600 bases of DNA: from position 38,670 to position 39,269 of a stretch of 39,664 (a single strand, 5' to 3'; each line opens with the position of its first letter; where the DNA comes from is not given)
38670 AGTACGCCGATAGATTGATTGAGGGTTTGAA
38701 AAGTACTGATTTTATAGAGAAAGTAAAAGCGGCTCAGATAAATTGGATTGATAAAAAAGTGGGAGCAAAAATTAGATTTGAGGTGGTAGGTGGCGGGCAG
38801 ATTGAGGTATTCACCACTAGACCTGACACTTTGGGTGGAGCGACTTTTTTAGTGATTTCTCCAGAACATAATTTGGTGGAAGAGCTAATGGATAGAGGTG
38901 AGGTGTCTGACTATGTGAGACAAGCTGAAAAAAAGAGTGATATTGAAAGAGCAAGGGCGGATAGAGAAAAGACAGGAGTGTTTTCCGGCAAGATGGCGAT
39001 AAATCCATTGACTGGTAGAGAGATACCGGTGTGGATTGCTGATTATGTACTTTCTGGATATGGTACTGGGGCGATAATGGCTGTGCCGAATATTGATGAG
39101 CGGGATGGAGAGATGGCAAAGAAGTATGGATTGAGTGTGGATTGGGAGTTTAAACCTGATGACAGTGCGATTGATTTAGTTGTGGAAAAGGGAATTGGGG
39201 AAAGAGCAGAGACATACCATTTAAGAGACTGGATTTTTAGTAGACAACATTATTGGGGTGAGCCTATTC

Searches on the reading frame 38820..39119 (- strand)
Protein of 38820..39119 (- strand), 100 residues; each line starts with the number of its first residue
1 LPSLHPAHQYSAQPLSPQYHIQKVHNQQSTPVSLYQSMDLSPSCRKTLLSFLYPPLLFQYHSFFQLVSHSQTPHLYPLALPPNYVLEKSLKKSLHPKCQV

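Call 89: search_protein_families(library=pfam, proteins=[window:38820-39119:-], max_evalue=0.01)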
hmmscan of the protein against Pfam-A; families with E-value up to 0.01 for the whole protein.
window:38820-39119:- (100 aa): 0 families
